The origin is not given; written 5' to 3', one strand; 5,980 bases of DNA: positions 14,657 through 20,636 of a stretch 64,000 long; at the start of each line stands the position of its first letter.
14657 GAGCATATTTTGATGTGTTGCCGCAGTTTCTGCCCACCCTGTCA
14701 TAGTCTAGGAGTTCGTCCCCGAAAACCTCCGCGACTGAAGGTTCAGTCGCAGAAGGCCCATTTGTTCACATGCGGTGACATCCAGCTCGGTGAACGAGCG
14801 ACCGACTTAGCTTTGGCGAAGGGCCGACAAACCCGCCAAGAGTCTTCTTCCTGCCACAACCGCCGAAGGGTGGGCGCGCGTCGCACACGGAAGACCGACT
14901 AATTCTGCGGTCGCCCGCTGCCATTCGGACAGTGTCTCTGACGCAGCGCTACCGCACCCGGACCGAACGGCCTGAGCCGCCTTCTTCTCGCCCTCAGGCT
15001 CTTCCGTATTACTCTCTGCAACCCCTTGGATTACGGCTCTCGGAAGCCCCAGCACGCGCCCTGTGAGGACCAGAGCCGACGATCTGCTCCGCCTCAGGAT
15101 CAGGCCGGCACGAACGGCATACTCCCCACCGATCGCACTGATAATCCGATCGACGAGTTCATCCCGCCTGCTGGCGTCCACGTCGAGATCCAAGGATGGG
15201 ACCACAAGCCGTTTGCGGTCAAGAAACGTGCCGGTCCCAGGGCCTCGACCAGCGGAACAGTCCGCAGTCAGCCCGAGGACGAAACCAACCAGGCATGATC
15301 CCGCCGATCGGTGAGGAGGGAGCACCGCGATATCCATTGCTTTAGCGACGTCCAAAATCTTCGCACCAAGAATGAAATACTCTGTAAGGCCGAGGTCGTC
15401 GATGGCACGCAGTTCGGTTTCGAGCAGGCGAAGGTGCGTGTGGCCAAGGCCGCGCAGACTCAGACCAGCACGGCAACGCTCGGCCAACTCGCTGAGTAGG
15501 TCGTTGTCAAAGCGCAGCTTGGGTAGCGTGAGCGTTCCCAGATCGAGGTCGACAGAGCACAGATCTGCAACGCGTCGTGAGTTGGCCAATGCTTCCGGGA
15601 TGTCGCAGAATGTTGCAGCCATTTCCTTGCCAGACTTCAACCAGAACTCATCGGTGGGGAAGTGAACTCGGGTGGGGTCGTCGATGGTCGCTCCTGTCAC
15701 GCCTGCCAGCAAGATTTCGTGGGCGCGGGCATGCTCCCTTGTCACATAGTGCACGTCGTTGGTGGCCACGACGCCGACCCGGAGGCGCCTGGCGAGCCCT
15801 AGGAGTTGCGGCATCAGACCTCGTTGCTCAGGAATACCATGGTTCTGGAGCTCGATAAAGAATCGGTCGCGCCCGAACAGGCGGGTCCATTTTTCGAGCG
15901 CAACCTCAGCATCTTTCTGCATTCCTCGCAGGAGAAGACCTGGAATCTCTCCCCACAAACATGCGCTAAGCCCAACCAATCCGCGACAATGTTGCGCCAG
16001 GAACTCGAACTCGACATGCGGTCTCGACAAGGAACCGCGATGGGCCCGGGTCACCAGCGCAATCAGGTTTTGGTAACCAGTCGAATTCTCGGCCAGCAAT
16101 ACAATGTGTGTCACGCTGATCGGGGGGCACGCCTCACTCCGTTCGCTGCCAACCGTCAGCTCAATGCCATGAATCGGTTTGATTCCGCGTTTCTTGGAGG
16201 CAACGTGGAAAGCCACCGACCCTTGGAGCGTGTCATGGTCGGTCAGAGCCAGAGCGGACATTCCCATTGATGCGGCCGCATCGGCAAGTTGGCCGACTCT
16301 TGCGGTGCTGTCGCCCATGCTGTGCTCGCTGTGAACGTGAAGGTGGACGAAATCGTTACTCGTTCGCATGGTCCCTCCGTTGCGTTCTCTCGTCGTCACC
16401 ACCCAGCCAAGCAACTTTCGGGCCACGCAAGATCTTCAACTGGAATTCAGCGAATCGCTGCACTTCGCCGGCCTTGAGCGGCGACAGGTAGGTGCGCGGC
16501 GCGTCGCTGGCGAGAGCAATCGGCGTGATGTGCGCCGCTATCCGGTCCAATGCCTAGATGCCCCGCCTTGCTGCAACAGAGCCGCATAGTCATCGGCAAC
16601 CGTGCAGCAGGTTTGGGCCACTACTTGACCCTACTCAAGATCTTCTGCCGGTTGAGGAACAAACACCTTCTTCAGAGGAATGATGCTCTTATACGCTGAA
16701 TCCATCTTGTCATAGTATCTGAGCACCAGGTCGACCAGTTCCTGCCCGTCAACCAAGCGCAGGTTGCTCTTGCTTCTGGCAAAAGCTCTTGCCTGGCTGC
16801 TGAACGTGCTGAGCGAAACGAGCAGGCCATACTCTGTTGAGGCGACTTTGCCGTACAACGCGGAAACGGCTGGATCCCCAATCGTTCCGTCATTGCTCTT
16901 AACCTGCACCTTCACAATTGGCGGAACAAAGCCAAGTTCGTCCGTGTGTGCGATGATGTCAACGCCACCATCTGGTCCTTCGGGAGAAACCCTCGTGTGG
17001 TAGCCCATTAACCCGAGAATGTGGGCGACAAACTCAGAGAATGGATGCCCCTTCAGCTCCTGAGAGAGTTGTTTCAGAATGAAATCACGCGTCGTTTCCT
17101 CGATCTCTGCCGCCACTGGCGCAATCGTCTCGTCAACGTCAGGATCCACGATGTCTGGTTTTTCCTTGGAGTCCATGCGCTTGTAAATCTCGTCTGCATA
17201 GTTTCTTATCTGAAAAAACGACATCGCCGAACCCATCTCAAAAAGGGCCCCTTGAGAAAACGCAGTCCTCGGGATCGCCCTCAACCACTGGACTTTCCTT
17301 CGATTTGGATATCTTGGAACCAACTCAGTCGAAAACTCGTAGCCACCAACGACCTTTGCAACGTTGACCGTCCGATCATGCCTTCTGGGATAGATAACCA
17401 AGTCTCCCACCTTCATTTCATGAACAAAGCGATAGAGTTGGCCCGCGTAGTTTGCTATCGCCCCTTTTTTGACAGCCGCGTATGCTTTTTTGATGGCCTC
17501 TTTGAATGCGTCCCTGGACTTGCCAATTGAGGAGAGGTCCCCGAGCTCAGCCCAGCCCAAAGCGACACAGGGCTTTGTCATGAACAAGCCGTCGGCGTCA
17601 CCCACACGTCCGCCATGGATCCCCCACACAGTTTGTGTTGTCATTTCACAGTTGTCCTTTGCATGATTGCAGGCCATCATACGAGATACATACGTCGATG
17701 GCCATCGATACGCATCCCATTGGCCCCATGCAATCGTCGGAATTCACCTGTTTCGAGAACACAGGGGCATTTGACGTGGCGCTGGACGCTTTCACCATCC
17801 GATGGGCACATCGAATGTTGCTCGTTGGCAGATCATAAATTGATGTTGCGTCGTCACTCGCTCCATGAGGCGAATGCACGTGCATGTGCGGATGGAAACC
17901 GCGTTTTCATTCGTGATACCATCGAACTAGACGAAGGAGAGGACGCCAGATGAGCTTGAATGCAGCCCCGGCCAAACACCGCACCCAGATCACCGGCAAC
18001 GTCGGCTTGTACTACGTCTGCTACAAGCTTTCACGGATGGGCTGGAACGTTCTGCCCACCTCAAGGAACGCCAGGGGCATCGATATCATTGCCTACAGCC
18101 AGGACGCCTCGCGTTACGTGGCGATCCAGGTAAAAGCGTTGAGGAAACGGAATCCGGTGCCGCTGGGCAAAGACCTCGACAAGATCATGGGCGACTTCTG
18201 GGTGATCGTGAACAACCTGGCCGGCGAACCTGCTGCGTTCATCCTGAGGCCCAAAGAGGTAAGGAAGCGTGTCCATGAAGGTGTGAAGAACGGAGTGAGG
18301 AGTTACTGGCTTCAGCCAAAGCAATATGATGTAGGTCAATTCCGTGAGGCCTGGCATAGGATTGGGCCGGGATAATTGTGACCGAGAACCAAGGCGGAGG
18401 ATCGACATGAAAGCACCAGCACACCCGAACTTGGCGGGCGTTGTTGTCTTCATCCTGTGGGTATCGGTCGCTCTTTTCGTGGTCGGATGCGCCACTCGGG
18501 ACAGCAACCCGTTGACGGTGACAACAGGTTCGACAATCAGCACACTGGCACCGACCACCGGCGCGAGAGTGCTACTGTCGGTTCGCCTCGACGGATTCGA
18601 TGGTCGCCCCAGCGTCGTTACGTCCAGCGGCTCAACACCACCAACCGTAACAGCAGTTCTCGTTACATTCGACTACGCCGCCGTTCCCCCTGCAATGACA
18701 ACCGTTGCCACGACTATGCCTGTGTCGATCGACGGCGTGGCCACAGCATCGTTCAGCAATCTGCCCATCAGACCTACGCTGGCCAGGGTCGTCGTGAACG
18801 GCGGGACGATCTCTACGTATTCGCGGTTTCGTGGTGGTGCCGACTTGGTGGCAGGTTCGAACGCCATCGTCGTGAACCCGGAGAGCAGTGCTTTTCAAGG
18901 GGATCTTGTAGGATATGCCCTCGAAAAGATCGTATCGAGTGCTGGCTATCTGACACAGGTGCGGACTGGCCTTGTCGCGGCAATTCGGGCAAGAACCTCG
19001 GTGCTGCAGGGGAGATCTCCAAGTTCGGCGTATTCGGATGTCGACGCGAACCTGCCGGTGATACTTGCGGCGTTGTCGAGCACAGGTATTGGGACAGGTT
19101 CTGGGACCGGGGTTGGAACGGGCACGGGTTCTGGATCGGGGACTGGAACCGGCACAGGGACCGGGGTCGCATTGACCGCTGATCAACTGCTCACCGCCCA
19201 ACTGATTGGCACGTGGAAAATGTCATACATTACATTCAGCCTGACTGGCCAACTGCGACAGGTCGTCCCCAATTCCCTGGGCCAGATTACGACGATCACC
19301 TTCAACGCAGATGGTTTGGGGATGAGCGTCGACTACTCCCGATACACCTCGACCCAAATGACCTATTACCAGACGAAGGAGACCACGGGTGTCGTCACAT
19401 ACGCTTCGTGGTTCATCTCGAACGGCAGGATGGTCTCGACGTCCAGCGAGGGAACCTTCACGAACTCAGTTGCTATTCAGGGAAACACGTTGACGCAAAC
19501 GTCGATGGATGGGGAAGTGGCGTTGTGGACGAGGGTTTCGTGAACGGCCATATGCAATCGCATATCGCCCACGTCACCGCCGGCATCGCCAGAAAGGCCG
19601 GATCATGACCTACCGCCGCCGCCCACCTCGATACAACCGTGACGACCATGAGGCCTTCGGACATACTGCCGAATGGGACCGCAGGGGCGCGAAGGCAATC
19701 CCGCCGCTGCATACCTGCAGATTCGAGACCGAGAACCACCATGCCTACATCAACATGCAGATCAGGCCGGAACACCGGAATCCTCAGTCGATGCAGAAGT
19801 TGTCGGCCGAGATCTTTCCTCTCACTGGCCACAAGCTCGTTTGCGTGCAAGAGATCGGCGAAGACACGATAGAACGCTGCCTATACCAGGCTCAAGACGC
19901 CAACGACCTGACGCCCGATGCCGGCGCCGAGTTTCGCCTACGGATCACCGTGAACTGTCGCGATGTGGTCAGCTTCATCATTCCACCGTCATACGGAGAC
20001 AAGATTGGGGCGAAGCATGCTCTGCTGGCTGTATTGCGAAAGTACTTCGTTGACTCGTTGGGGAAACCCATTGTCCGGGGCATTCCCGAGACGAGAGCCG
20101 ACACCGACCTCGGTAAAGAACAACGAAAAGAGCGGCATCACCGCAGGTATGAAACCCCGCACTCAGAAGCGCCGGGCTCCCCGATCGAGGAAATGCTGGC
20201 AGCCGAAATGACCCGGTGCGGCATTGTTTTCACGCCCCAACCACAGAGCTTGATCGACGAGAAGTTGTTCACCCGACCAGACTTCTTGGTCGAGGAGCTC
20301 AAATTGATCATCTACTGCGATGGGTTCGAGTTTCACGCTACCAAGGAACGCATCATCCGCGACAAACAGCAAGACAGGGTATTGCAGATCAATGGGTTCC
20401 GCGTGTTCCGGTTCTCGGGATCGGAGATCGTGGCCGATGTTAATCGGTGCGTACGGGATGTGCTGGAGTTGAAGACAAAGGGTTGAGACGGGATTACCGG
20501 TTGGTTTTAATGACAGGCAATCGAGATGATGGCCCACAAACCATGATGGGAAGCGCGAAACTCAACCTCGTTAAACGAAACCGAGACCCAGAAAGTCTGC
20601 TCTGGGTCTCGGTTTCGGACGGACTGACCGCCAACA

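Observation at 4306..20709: About 16.4 kb genomic island bounded by tRNA-Cys and a 58-bp direct repeat of its 3' end, with no integrase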

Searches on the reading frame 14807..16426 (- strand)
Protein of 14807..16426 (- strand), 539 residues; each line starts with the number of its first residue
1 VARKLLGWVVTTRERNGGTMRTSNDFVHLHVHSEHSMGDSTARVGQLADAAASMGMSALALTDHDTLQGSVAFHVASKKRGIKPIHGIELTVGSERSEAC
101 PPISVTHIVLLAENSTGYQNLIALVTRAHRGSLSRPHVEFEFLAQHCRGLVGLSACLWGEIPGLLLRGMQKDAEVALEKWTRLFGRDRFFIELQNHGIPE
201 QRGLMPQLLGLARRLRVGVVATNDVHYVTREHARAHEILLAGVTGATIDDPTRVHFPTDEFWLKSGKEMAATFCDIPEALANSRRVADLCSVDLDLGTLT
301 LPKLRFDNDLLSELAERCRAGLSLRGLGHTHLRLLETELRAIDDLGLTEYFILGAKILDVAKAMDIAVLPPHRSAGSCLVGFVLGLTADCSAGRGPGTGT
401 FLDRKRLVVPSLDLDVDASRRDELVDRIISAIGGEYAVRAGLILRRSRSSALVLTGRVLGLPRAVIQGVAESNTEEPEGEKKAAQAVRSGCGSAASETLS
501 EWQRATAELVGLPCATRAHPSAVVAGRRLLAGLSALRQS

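Call 7: search_protein_families(library=pfam, proteins=[window:14807-16426:-], max_evalue=0.01)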
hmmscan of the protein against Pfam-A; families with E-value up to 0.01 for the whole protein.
window:14807-16426:- (539 aa): 2 families
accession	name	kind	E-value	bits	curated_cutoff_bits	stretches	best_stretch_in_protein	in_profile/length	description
PF02811.25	PHP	-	1.2e-42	146.5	26.4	1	28-196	1-164/164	PHP domain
PF07733.18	DNA_pol3_alpha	-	1.8e-19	70.8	23.9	1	326-534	18-228/260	Bacterial DNA polymerase III alpha NTPase domain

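Call 33: search_protein_families(library=padloc, proteins=[window:14807-16426:-], max_evalue=0.01)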
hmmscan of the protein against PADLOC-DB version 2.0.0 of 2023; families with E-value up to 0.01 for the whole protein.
window:14807-16426:- (539 aa): 0 families

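Call 47: find_homologous_proteins(query=window:14807-16426:-, max_evalue=1e-20)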
Query window:14807-16426:- (539 aa): 1225 proteins with E <= 1e-20 among 8000 candidates; the best 120 are listed.
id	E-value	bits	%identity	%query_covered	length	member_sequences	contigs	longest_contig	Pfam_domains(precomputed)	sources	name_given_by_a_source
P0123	0.0e+0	1105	100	93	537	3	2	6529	PF02811.27,PF07733.19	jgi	-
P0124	3.4e-87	311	37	83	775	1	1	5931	PF02811.27,PF17657.7,PF07733.19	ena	-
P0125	9.5e-86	307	36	96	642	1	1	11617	PF02811.27,PF17657.7,PF07733.19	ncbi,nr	ncbi:MAG: DNA polymerase III subunit alpha, partial [Syntrophomonadaceae bacterium]|nr:DNA polymeras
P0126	1.8e-84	302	37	96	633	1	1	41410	PF02811.27,PF17657.7,PF07733.19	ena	-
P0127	6.5e-84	301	39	84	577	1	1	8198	PF02811.27,PF07733.19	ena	-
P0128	1.4e-83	299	35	95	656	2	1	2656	PF02811.27,PF17657.7,PF07733.19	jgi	-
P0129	1.9e-83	299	37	96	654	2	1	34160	PF02811.27,PF07733.19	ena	-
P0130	5.7e-83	297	37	83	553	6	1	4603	PF02811.27,PF07733.19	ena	-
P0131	1.7e-82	296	32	96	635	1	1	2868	PF02811.27,PF17657.7,PF07733.19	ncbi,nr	ncbi:MAG: DNA polymerase III subunit alpha, partial [Schwartzia sp.]|nr:DNA polymerase III subunit a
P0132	1.7e-82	296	39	83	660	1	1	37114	PF02811.27,PF17657.7,PF07733.19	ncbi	ncbi:MAG: DNA polymerase III subunit alpha, partial [Chloroflexota bacterium]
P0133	2.5e-82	295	38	83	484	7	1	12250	PF02811.27,PF07733.19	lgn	-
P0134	3.7e-82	295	37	83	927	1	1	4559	PF02811.27,PF14579.13,PF17657.7,PF07733.19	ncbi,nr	ncbi:MAG: DNA polymerase III subunit alpha, partial [Clostridia bacterium]|nr:DNA polymerase III sub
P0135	3.7e-82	295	40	78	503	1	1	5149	PF02811.27,PF07733.19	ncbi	-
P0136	4.3e-82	295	35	84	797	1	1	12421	PF02811.27,PF17657.7,PF07733.19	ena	-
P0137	5.8e-82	294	36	83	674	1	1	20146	PF02811.27,PF17657.7,PF07733.19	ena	-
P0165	5.4e-78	281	33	95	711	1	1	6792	PF02811.27,PF17657.7,PF07733.19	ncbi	ncbi:MAG: DNA polymerase III, alpha subunit, partial [Caldanaerobacter subterraneus]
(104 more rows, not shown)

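Call 49: find_encoding_contigs(protein=P0123, flank=10000, max_places=10)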
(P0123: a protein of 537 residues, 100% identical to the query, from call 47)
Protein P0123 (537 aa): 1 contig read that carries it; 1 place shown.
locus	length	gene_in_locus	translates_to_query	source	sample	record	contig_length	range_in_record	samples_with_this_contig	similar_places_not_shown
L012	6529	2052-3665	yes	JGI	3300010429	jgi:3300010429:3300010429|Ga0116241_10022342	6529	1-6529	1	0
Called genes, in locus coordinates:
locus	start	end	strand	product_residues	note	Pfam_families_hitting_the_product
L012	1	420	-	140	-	?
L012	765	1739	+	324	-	PF28530:DUF8426, PF04471:Mrr_cat, PF22722:NA-iREase1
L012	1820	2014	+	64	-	-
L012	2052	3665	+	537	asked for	PF02811:PHP, PF07733:DNA_pol3_alpha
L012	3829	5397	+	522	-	PF00158:Sigma54_activat, PF14532:Sigma54_activ_2, PF07728:AAA_5 (weak), PF25601:AAA_lid_14 (faint)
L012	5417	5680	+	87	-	-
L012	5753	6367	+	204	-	-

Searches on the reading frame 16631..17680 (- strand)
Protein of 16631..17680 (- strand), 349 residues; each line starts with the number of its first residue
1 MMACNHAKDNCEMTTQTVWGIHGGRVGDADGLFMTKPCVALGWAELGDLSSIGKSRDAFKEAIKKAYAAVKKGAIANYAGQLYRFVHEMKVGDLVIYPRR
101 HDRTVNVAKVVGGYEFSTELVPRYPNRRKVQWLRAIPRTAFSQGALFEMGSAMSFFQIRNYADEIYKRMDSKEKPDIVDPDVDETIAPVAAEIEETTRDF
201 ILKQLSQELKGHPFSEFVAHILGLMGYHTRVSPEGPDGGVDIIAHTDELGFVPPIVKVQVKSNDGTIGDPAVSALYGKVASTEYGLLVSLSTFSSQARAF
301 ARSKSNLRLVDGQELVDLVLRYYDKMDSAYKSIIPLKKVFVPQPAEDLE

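Call 7: search_protein_families(library=pfam, proteins=[window:16631-17680:-], max_evalue=0.01)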
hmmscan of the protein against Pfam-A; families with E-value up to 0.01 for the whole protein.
window:16631-17680:- (349 aa): 2 families
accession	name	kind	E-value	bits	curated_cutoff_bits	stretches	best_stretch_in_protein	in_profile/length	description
PF04471.18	Mrr_cat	-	3.8e-25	88.7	21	1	207-318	2-114/115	Restriction endonuclease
PF22722.2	NA-iREase1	-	2e-08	34.6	27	1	215-317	2-106/106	NACHT-associated inactive Restriction Endonuclease 1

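Call 11: find_encoding_contigs(protein=window:16631-17680:-, flank=10000, max_places=6)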
Protein window:16631-17680:- (349 aa): no gene with exactly this product is on record in the collection.

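Call 33: search_protein_families(library=padloc, proteins=[window:16631-17680:-], max_evalue=0.01)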
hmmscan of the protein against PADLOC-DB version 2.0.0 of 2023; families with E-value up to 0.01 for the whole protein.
window:16631-17680:- (349 aa): 10 families
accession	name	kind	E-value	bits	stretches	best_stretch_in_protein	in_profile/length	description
PDLC04819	PDC-S02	-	3.8e-131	435.3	1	13-345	1-332/334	-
PDLC04815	PDC-S02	-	6.1e-78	260.6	1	17-344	2-343/346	-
PDLC04806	PDC-S02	-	1.9e-39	133.8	1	17-342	3-323/324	-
PDLC04824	PDC-S02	-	2.7e-17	61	1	32-208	18-196/308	-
PDLC03657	mREase_IV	-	6.1e-16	56.6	1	157-321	121-293/317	Type IV methyl-directed restriction enzyme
PDLC03448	REase_II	-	7.8e-12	42.1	1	9-189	257-436/857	Type II restriction enzyme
PDLC04799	PDC-S02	-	9.7e-12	42.6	1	72-212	63-200/308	-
PDLC04796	PDC-S02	-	9e-11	39.3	1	192-321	227-359/390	-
PDLC00631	ZorD1|ZorD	-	4.3e-06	22.8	1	207-322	946-1063/1071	"SWI2/SNF2 helicase, Mrr-like nuclease"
PDLC03663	mREase_IV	-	0.00017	18.4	1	222-323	425-527/544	Type IV methyl-directed restriction enzyme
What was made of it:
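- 16631..17680 (-): Mrr-family restriction-endonuclease-like protein. It is a full-length match to the PADLOC candidate single-gene defence family PDC-S02. Pfam Mrr_cat E=4e-25 (call 7); PADLOC PDC-S02 E=3.8e-131 (call 33).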

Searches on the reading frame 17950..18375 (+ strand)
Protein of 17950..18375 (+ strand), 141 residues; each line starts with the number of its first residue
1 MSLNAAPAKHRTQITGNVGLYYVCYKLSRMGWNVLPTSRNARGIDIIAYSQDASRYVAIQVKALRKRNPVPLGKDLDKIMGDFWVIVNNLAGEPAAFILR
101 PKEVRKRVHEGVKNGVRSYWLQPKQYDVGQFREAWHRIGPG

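Call 8: search_protein_families(library=pfam, proteins=[window:17950-18375:+], max_evalue=0.01)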
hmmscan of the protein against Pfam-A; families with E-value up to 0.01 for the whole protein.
window:17950-18375:+ (141 aa): 1 family
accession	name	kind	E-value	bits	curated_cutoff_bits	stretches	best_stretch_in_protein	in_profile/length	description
PF13156.12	Mrr_cat_2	-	0.00019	21.8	22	1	39-68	27-56/127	Restriction endonuclease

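Call 33: search_protein_families(library=padloc, proteins=[window:17950-18375:+], max_evalue=0.01)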
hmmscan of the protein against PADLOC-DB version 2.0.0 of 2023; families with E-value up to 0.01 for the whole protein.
window:17950-18375:+ (141 aa): 1 family
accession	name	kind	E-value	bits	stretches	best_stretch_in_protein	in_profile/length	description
PDLC02398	Aga_REase-PNTD1-PNTD2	-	0.0024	15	1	10-66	6-65/429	Class I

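Call 34: search_protein_families(library=ncbifam, proteins=[window:17950-18375:+], max_evalue=0.01)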
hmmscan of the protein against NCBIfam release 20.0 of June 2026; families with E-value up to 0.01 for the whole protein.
window:17950-18375:+ (141 aa): 0 families

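Call 52: search_protein_families(library=phrogs, proteins=[window:17950-18375:+], max_evalue=0.01)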
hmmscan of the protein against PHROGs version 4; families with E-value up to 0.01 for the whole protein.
window:17950-18375:+ (141 aa): 2 families
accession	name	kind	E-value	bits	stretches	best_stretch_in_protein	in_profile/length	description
phrog_29029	-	unknown function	3.2e-06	28.2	1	9-91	6-90/147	-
phrog_5018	-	unknown function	3.5e-06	28.2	1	10-68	2-58/134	-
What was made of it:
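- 17950..18375 (+): 141-aa ORF with weak PD-(D/E)xK nuclease similarity. Pfam Mrr_cat_2 E=2e-4, below the curated cut-off (call 8); two PHROGs families of unknown function at about 3e-6 (call 52).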

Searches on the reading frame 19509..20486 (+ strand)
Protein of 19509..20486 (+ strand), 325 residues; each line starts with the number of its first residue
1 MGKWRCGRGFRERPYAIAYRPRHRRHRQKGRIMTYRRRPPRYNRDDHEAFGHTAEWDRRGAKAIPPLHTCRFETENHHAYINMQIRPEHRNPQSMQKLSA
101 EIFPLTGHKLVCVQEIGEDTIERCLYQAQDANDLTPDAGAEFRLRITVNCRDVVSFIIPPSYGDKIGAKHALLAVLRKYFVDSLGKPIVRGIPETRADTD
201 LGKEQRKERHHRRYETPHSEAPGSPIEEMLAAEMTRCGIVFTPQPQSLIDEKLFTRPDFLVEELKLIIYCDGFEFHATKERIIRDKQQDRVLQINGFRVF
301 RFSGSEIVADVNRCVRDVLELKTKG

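Call 7: search_protein_families(library=pfam, proteins=[window:19509-20486:+], max_evalue=0.01)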
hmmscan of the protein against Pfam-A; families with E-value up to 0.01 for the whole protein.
window:19509-20486:+ (325 aa): 2 families
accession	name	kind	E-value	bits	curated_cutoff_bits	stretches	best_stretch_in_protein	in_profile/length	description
PF04480.18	DUF559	-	5.6e-08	33.1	20.6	1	258-320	47-106/109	Protein of unknown function (DUF559)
PF18741.7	MTES_1575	-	3.6e-06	27.4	38.2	1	263-319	37-93/96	REase_MTES_1575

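Call 28: find_encoding_contigs(protein=window:19509-20486:+, flank=10000, max_places=10)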
Protein window:19509-20486:+ (325 aa): no gene with exactly this product is on record in the collection.

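Call 33: search_protein_families(library=padloc, proteins=[window:19509-20486:+], max_evalue=0.01)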
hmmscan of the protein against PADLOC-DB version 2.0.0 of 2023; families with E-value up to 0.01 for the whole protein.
window:19509-20486:+ (325 aa): 1 family
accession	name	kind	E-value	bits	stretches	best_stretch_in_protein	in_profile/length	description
PDLC03397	Vsr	-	0.003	15.7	1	225-278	23-71/156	Type II nicking endonuclease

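Call 34: search_protein_families(library=ncbifam, proteins=[window:19509-20486:+], max_evalue=0.01)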
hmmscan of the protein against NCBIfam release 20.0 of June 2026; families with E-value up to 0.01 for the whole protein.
window:19509-20486:+ (325 aa): 1 family
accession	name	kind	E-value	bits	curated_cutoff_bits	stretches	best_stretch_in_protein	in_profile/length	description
TIGR00632.1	vsr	subfamily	1.7e-05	25.1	97.85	1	207-278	5-71/119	DNA mismatch endonuclease Vsr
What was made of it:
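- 19509..20486 (+): 325-aa protein with a C-terminal DUF559/Vsr-like endonuclease domain. It occupies the tRNA-proximal position where an integrase would normally be. Pfam DUF559 E=6e-8 (call 7); NCBIfam vsr and PADLOC Vsr, both weak (calls 33, 34).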

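Call 52: search_protein_families(library=phrogs, proteins=[window:19509-20486:+], max_evalue=0.01)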
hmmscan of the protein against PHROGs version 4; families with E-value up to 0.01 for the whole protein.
window:19509-20486:+ (325 aa): 2 families
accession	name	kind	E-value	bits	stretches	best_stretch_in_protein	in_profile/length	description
phrog_503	-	unknown function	0.00078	20.2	1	204-309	12-119/144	-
phrog_9529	-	unknown function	0.0094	16.6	0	223-316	97-188/247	-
